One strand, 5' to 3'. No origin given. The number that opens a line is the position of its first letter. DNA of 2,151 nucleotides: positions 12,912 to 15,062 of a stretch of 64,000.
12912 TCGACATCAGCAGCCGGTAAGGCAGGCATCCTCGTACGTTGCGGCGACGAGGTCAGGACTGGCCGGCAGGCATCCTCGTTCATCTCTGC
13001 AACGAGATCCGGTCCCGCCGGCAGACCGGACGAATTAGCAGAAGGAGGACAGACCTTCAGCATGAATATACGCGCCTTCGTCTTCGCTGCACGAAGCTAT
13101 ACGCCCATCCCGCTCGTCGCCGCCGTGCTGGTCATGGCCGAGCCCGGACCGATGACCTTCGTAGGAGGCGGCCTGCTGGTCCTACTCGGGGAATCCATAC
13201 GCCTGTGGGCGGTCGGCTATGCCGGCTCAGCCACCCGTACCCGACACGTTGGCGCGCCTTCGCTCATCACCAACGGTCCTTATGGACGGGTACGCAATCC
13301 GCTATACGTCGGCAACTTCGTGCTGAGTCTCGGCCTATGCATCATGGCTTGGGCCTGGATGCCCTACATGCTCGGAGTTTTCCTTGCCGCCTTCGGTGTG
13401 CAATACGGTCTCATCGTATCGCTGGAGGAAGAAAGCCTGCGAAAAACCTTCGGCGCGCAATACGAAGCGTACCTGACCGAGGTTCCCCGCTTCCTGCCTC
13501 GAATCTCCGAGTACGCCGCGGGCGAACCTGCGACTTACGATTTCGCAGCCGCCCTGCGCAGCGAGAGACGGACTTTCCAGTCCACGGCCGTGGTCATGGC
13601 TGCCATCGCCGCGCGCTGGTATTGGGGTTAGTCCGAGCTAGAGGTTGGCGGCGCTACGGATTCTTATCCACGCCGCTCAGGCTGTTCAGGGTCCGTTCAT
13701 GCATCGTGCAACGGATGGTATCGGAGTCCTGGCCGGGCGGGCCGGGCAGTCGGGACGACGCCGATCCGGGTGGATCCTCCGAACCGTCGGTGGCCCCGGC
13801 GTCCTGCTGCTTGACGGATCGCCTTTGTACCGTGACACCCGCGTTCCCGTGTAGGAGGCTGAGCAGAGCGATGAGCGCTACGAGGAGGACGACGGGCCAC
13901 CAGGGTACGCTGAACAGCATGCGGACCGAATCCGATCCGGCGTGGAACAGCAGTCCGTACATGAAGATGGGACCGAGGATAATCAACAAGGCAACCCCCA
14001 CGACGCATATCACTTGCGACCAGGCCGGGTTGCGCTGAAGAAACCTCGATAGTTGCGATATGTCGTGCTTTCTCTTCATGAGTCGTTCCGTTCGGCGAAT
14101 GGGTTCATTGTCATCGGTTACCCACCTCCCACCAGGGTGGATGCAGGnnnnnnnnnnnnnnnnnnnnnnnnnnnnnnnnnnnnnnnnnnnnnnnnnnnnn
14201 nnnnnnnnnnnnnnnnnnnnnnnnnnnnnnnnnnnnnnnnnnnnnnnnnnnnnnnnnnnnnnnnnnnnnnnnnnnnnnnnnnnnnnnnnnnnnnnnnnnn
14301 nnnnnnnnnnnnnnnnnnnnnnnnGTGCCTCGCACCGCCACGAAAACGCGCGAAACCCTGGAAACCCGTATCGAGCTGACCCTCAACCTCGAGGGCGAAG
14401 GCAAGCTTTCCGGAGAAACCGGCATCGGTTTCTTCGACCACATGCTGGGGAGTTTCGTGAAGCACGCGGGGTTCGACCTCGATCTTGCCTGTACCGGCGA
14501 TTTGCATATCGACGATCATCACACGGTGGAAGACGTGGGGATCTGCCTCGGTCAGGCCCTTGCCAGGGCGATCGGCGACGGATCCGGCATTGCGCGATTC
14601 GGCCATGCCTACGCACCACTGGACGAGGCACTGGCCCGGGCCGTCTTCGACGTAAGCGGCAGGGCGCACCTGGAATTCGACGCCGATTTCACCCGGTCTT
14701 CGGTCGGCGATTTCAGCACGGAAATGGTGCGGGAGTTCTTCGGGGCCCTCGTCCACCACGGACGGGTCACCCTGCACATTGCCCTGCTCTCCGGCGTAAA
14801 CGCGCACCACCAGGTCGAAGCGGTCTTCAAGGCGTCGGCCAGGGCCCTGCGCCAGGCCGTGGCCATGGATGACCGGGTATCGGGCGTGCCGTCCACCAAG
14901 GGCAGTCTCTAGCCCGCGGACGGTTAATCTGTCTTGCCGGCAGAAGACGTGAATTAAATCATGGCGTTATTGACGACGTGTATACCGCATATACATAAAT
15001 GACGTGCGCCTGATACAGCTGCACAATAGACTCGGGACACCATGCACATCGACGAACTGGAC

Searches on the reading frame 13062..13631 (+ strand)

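Call 81: search_protein_families(library=ncbifam, proteins=[window:13062-13631:+], max_evalue=0.00001)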
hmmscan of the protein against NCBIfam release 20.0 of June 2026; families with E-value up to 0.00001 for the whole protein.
window:13062-13631:+ (189 aa): 2 families
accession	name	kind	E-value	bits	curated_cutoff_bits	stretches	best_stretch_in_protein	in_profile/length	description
TIGR04571.1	LmtA_Leptospira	exception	4.5e-17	62.6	325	1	39-155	56-173/252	lipid A Kdo2 1-phosphate O-methyltransferase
NF040696.1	isopcys_mtase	equivalog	1.6e-11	44.5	160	1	67-148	111-190/190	protein-S-isoprenylcysteine O-methyltransferase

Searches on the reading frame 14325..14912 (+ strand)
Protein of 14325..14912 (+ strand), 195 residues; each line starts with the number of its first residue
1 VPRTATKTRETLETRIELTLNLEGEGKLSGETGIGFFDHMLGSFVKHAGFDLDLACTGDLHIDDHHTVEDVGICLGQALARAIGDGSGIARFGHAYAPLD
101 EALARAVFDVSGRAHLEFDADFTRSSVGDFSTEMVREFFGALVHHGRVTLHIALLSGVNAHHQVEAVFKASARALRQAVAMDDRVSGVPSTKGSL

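Call 5: search_protein_families(library=pfam, proteins=[window:14325-14912:+], max_evalue=0.01)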
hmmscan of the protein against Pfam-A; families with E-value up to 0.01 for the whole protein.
window:14325-14912:+ (195 aa): 1 family
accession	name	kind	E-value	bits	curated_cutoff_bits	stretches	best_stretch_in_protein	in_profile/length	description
PF00475.24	IGPD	-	9.6e-63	211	27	1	32-175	1-144/144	Imidazoleglycerol-phosphate dehydratase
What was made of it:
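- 14325..14912 (+): hisB, imidazoleglycerol-phosphate dehydratase. It heads the co-directional run and lies 18-49 bp before g1 in 13 of 22 clade loci. PF00475 E 1e-62 (call 5).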

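Call 63: search_protein_families(library=ncbifam, proteins=[window:14325-14912:+], max_evalue=1e-10)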
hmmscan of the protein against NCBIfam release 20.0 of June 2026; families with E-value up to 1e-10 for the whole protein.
window:14325-14912:+ (195 aa): 13 families
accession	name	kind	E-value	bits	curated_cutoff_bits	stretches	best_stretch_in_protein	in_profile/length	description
NF002106.0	PRK00951.1-1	equivalog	1.7e-79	266.1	283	1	3-195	4-197/197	imidazoleglycerol-phosphate dehydratase HisB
NF002111.0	PRK00951.2-1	equivalog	6.5e-79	264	231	1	2-195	3-194/194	imidazoleglycerol-phosphate dehydratase HisB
NF002109.0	PRK00951.1-5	equivalog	3.6e-77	258.6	278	1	3-195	3-196/196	imidazoleglycerol-phosphate dehydratase HisB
NF002116.0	PRK00951.2-6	equivalog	4.6e-76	255.1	269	1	3-195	4-197/197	imidazoleglycerol-phosphate dehydratase HisB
NF002107.0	PRK00951.1-2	equivalog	2.5e-74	249.1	267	1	3-194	2-193/194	imidazoleglycerol-phosphate dehydratase HisB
NF002115.0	PRK00951.2-5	equivalog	3.2e-74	248.9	289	1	2-195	2-195/195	imidazoleglycerol-phosphate dehydratase HisB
NF002108.0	PRK00951.1-3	equivalog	1.5e-72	243.6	328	1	2-195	9-203/205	imidazoleglycerol-phosphate dehydratase HisB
NF003937.0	PRK05446.1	equivalog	3e-69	233.7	443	1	2-195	166-355/355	bifunctional histidinol-phosphatase/imidazoleglycerol-phosphate dehydratase HisB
NF002112.0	PRK00951.2-2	equivalog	5.3e-69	231.8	315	1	4-195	3-194/194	imidazoleglycerol-phosphate dehydratase HisB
NF002110.2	PRK00951.1-6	equivalog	3.7e-68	229.2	266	1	3-195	1-199/199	imidazoleglycerol-phosphate dehydratase HisB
NF002114.0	PRK00951.2-4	equivalog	8.9e-67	224.4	189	1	6-195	3-190/190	imidazoleglycerol-phosphate dehydratase HisB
NF002113.0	PRK00951.2-3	equivalog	9.7e-56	188.7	288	1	7-194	6-189/190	imidazoleglycerol-phosphate dehydratase HisB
NF010121.0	PRK13598.1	equivalog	2e-49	168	295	1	1-195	1-193/193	imidazoleglycerol-phosphate dehydratase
